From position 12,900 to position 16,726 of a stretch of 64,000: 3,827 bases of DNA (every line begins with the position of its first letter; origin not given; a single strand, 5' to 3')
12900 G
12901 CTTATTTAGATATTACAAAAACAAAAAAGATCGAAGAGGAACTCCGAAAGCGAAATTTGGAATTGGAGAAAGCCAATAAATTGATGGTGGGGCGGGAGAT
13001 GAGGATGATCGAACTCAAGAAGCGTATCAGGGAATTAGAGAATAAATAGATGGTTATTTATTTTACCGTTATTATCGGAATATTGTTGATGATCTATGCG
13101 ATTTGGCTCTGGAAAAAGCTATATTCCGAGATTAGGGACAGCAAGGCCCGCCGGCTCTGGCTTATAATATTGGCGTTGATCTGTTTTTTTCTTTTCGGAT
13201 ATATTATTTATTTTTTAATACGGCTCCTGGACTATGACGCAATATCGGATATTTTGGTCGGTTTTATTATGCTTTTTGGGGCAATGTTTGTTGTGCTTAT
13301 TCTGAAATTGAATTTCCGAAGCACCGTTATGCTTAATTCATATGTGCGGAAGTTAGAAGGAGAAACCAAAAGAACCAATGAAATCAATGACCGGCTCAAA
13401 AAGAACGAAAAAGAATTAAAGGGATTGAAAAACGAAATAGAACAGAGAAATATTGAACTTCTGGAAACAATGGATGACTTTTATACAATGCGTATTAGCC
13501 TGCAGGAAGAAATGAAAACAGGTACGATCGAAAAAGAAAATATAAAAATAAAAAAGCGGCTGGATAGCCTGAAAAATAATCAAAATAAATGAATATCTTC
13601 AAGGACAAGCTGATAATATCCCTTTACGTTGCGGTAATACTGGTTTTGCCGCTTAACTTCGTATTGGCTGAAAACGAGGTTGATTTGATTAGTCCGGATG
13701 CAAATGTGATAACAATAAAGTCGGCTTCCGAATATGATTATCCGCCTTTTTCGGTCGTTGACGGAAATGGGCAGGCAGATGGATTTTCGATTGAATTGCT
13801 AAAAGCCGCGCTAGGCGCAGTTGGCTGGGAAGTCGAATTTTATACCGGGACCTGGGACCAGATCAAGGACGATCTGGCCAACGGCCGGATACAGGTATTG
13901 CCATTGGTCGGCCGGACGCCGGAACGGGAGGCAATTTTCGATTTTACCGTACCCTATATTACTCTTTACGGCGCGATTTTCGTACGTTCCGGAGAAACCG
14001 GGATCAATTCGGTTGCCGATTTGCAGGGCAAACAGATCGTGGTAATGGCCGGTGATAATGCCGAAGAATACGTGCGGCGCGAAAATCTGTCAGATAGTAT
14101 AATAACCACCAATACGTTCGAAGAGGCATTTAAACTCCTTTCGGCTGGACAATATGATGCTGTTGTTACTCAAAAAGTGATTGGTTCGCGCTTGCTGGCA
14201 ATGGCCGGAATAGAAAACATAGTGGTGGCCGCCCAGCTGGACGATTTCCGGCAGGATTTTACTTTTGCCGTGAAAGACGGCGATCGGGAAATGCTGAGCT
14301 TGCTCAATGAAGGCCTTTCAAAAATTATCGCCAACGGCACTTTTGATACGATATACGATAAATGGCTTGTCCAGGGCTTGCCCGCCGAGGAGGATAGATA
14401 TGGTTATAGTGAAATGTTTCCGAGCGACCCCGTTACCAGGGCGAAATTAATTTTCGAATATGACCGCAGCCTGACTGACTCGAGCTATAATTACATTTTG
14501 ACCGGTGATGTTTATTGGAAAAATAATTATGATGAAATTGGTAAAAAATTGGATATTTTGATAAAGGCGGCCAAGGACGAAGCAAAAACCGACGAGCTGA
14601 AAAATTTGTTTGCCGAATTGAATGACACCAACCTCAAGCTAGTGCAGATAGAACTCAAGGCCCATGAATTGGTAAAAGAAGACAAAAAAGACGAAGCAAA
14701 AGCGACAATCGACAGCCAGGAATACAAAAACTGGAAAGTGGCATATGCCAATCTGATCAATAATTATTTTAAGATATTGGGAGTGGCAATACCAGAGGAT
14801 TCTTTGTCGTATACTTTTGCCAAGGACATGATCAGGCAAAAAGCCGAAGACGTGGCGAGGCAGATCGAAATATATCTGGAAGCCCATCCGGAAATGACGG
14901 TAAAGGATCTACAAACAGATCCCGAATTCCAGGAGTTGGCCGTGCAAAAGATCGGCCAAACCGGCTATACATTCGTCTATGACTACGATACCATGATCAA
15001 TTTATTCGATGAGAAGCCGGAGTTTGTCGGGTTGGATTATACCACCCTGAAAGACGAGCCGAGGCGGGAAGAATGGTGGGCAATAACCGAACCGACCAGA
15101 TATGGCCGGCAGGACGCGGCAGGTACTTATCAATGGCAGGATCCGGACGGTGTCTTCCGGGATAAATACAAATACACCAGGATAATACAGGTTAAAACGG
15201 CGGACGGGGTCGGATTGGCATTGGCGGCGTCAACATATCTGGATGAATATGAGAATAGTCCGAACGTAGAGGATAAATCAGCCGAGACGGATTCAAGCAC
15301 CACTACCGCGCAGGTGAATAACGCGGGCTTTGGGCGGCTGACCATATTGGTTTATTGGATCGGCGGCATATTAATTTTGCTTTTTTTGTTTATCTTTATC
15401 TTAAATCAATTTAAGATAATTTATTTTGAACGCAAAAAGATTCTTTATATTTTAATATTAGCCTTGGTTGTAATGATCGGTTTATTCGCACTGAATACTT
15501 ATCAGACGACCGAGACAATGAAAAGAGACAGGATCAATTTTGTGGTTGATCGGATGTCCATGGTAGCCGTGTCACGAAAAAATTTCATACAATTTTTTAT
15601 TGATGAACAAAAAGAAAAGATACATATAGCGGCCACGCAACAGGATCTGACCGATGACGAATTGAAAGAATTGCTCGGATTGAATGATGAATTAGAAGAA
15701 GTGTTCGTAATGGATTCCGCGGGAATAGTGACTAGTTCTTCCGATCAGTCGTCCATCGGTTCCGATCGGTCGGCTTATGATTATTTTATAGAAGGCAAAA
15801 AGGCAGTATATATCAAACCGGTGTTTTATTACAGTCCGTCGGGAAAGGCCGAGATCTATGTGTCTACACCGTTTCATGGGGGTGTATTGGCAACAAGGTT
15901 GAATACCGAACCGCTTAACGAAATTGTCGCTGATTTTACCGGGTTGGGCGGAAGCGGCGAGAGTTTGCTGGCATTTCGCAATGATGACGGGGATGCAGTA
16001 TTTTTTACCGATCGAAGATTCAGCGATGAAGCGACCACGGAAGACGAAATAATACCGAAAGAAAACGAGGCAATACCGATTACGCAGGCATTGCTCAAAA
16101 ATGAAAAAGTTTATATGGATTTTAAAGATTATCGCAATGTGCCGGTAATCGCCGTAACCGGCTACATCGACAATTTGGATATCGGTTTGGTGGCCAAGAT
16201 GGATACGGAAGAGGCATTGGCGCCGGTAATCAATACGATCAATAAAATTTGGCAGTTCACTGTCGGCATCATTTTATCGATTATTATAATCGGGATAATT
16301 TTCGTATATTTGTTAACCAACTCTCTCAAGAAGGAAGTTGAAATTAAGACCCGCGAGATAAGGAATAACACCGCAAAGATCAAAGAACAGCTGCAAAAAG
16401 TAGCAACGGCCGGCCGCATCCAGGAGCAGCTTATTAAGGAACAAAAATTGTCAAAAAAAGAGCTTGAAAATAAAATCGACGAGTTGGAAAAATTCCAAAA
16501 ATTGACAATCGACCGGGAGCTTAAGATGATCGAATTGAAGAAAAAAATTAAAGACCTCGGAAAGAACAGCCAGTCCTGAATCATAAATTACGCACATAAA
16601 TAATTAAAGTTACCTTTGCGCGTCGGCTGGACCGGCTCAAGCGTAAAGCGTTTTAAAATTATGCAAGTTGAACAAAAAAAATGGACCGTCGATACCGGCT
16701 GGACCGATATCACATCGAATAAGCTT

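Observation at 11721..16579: Three translationally coupled sensor proteins with no enzymatic output; two share an identical-pattern 29-aa C-terminal tail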

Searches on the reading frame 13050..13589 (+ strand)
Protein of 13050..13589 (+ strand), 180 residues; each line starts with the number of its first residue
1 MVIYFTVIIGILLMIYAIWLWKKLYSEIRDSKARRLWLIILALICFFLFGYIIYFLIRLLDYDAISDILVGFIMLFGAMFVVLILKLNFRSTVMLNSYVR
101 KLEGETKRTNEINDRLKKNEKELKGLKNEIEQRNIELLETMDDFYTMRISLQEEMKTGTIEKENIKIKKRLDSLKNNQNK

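Call 3: search_protein_families(library=pfam, proteins=[window:13050-13589:+], max_evalue=0.01)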
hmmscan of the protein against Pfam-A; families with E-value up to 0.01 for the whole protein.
window:13050-13589:+ (180 aa): 1 family
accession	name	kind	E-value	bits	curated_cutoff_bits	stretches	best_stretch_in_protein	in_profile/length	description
PF19529.4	DUF6057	-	0.0043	16.4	29.8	1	5-85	122-202/569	Family of unknown function (DUF6057)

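Call 60: search_protein_families(library=ncbifam, proteins=[window:13050-13589:+], max_evalue=0.01)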
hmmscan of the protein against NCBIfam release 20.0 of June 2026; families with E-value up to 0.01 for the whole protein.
window:13050-13589:+ (180 aa): 2 families
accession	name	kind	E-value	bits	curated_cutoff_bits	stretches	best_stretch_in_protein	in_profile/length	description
NF046000.1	MAG1210_fam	subfamily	0.00017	20.4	275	1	22-143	53-158/550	MAG1210 family protein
TIGR03025.1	EPS_sugtrans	subfamily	0.00079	18.8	295.55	1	5-119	30-147/445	exopolysaccharide biosynthesis polyprenyl glycosylphosphotransferase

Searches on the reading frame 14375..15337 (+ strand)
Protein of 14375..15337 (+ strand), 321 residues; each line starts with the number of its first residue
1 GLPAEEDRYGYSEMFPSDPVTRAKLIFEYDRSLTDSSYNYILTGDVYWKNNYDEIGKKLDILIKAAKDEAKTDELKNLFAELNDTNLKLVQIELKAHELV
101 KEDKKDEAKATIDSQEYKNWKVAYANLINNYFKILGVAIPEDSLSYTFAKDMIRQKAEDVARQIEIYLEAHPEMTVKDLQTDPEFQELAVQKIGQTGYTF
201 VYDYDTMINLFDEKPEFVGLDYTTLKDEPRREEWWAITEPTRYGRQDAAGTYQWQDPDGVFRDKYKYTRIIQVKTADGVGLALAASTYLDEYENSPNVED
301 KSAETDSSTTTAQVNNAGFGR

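Call 59: search_protein_families(library=pfam, proteins=[window:14375-15337:+], max_evalue=0.1)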
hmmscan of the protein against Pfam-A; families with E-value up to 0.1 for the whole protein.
seq(321 aa): 1 family
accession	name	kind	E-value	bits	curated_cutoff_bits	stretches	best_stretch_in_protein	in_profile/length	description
PF08269.17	dCache_2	-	0.0023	17.6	26.5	1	187-292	197-297/298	Cache domain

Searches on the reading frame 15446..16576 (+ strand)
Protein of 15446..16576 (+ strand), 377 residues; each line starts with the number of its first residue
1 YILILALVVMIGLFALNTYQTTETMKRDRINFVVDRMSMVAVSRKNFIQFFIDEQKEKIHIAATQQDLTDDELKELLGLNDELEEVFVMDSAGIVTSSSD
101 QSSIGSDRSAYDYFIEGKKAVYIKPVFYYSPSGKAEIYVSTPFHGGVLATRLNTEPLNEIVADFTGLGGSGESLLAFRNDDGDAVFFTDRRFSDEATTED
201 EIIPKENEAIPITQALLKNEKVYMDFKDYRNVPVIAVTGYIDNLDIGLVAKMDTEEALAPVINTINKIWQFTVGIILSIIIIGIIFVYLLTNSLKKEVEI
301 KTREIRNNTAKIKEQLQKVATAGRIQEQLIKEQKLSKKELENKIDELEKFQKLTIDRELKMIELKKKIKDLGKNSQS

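Call 86: predict_structure(alignment_id=A6)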
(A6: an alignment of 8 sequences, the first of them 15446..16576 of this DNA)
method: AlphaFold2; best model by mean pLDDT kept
length: 377 residues; sequences in the alignment: 8
mean_pLDDT: 77.0   pTM: 0.59
mean pLDDT of the five models: 77.0, 74.0, 73.7, 70.0, 65.2
residues with pLDDT >= 90: 24; 70-90: 244; 50-70: 99; < 50: 10
segments of 3 or more residues with pLDDT < 50: 194-199, 375-377
pLDDT, mean of each block of 10 residues (from residue 1): 82 86 89 87 86 87 80 75 85 90 87 89 71 74 90 75 59 81 74 48 67 82 80 87 85 87 85 83 83 78 76 70 65 67 62 55 61 50
secondary structure, 60 per line:
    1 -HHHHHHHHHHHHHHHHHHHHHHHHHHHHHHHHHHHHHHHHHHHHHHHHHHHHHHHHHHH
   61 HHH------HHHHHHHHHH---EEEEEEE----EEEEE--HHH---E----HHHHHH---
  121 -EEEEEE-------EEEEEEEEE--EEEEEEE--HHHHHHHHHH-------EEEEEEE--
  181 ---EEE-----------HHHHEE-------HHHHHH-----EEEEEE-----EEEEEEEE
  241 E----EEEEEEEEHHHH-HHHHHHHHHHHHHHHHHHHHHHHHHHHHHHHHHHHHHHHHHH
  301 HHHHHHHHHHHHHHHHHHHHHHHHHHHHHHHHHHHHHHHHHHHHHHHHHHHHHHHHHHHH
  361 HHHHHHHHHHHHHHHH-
elements in order: H2-63 H70-79 E83-89 E94-98 H112-117 E122-127 E135-143 E146-152 H155-164 E172-178 E184-186 H198-201 H211-216 E222-227 E233-241 E246-253 H254-257 H259-376
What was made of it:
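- On S-helix (signalling helix): AlphaFold predicts one continuous helix (call 86).
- AlphaFold gives a plain continuous helix (call 86).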

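Call 88: fold_search(model_id=the predicted structure, library=pdb)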
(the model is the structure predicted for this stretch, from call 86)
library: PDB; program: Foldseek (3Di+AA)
matches with E <= 10: 963; with E <= 0.001: 69
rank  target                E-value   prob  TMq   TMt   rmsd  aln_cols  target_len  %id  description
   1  3lif_A                4.0e-09  1.00  0.39  0.56   6.7       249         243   15  Crystal Structure of the extracellular domain of the putative histidine kinase rpHK1S-Z16 (released 2010-05-05)
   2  9a69_B                3.1e-08  1.00  0.53  0.32   5.2       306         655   12  Integrative model of MCPB-MCPC by crosslinking MS and deep learning (released 2024-09-18)
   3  4jgq_B                4.6e-08  1.00  0.38  0.66   5.2       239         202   12  The crystal structure of sporulation kinase D mutant sensor domain, r131a, from Bacillus subtilis subsp in co-crystall (released 2013-05-15)
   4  3by9_A                6.2e-08  1.00  0.32  0.45   9.4       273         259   15  Crystal structure of the V. cholerae Histidine Kinase DctB Sensor Domain (released 2008-08-12)
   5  9a65_B                6.9e-08  1.00  0.52  0.32   5.7       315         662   11  Integrative model of YVAQ-MCPB by crosslinking MS and deep learning (released 2024-09-18)
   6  3lif_B                6.9e-08  1.00  0.41  0.59   5.7       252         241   15  Crystal Structure of the extracellular domain of the putative histidine kinase rpHK1S-Z16 (released 2010-05-05)
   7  4jgq_A                7.8e-08  1.00  0.39  0.68   5.2       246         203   13  The crystal structure of sporulation kinase D mutant sensor domain, r131a, from Bacillus subtilis subsp in co-crystall (released 2013-05-15)
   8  3e4p_B                8.2e-08  1.00  0.40  0.57   7.4       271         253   11  Crystal structure of malonate occupied DctB (released 2008-10-21)
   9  4jgp_B                1.2e-07  1.00  0.40  0.68   5.0       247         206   12  The crystal structure of sporulation kinase D sensor domain from Bacillus subtilis subsp in complex with pyruvate at 2 (released 2013-05-15)
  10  4jgo_B                1.3e-07  1.00  0.43  0.72   4.3       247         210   13  The crystal structure of sporulation kinase d sensor domain from Bacillus subtilis subsp. (released 2013-05-15)
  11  3lib_C                1.3e-07  1.00  0.37  0.49   9.1       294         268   15  Crystal Structure of the extracellular domain of the putative histidine kinase mmHK1S-Z3 (released 2010-05-05)
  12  4jgo_A                1.6e-07  1.00  0.40  0.68   4.9       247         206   12  The crystal structure of sporulation kinase d sensor domain from Bacillus subtilis subsp. (released 2013-05-15)
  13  6iot_B                2.0e-07  1.00  0.38  0.52   6.9       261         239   13  The ligand binding domain of Mlp24 with arginine (released 2019-03-20)
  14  4jgr_B                2.1e-07  1.00  0.40  0.67   5.2       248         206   13  The crystal structure of sporulation kinase D mutant sensor domain, R131A, from Bacillus subtilis subsp at 2.4A resolu (released 2013-05-15)
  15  3by9_B                3.3e-07  1.00  0.32  0.46  13.0       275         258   13  Crystal structure of the V. cholerae Histidine Kinase DctB Sensor Domain (released 2008-08-12)
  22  6ioq                  6.7e-07  1.00  0.46  0.70   4.0       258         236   13  The ligand binding domain of Mlp24 with glycine (released 2019-03-06)
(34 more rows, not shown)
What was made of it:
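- On dCache extracellular sensors: The model of aa 620-996 matches dCache structures 3lif, 4jgo, 3by9 and 6ioq at Foldseek E 4e-9 to 1e-6 (calls 86, 88).
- Checked: It is confirmed by an AlphaFold model of residues 620-996 (mean pLDDT 77) whose best PDB matches are dCache sensor domains (rpHK1S-Z16, KinD, DctB, Mlp24; calls 86, 88).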

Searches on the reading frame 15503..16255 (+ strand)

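Call 59: search_protein_families(library=pfam, proteins=[window:15503-16255:+], max_evalue=0.1)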
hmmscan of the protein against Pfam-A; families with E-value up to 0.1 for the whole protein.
seq(251 aa): 1 family
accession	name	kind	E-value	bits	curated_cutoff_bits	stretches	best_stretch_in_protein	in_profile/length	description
PF02743.24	dCache_1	-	0.00029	20.9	45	1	44-143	57-160/240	Cache domain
